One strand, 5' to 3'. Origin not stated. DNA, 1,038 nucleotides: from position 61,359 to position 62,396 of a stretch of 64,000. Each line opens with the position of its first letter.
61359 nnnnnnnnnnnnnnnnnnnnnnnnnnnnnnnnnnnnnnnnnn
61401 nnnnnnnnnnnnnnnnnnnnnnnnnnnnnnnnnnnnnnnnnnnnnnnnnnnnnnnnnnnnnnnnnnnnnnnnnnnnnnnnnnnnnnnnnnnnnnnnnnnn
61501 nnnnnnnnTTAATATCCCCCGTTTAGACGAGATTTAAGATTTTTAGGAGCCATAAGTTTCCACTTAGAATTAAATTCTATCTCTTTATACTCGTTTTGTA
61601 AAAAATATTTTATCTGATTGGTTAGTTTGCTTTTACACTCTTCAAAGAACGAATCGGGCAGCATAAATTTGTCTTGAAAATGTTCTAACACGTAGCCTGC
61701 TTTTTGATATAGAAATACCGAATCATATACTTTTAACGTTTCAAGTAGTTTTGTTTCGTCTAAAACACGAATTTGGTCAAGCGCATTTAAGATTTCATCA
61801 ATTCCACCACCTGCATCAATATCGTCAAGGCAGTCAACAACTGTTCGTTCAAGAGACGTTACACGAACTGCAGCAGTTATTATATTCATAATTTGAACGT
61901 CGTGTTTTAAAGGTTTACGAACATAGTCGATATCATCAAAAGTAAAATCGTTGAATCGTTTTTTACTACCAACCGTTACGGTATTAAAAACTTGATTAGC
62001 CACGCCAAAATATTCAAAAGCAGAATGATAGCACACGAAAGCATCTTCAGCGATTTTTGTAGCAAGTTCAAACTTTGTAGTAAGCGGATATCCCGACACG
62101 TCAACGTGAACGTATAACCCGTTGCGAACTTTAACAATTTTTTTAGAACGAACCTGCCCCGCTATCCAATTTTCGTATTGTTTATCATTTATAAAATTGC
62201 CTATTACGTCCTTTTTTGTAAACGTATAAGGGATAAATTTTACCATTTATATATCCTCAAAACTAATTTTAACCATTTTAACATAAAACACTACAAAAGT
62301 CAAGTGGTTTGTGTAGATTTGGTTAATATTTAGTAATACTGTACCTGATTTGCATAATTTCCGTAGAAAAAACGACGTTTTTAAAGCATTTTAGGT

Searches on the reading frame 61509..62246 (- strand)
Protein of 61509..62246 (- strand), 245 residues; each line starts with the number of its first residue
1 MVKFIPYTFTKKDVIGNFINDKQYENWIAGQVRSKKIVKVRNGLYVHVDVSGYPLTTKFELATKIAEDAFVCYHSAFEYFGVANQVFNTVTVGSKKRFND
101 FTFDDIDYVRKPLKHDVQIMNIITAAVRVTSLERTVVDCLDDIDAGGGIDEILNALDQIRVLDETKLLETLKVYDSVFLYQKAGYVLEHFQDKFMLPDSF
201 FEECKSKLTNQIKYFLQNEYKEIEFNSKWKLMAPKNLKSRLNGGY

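Call 3: search_protein_families(library=pfam, proteins=[window:61509-62246:-], max_evalue=0.1)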
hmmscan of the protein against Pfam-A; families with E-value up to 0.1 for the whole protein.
window:61509-62246:- (245 aa): 2 families
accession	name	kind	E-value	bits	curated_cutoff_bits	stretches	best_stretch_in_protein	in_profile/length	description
PF09407.15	AbiEi_1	-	0.00042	21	22.2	1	63-188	12-141/142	AbiEi antitoxin C-terminal domain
PF24172.1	CdiI_ImmP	-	0.094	13.4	33.2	0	199-225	2-30/129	CdiI immunity protein EcoliA0-like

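Call 4: search_protein_families(library=padloc, proteins=[window:61509-62246:-], max_evalue=0.1)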
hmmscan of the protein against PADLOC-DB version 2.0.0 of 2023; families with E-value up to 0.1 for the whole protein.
window:61509-62246:- (245 aa): 25 families
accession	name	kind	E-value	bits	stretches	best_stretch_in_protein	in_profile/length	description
PDLC02269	AbiEi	-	2.1e-76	254.6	1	8-244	12-247/251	AbiEi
PDLC02287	AbiEi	-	1.1e-71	239.4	1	9-244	13-247/253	AbiEi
PDLC02270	AbiEi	-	7.7e-44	147.7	1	14-238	21-258/265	AbiEi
PDLC02267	AbiEi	-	2.1e-29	100.7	1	22-232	35-239/252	AbiEi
PDLC02266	AbiEi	-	8.8e-17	59.3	1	7-238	16-255/258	AbiEi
PDLC02282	AbiEi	-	3.2e-15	54.2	1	7-233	16-252/260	AbiEi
PDLC02271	AbiEi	-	6.3e-15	53.1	1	37-238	53-262/263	AbiEi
PDLC02225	AbiEi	-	8.1e-12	43.3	1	29-144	36-149/198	AbiEi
PDLC02276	AbiEi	-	5.7e-11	40.4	1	58-213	71-229/270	AbiEi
PDLC02265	AbiEi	-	3e-10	38.2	1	32-159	36-166/198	AbiEi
PDLC02252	AbiEi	-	2.5e-09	35.1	1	7-233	16-251/259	AbiEi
PDLC02283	AbiEi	-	2.8e-09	35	1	31-161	38-171/201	AbiEi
PDLC02272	AbiEi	-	9.9e-09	33.3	1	25-188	30-196/200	AbiEi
PDLC02237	AbiEi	-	2.3e-07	28.7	2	114-189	166-241/285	AbiEi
PDLC02275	AbiEi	-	1.5e-06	26.4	1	28-142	28-141/184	AbiEi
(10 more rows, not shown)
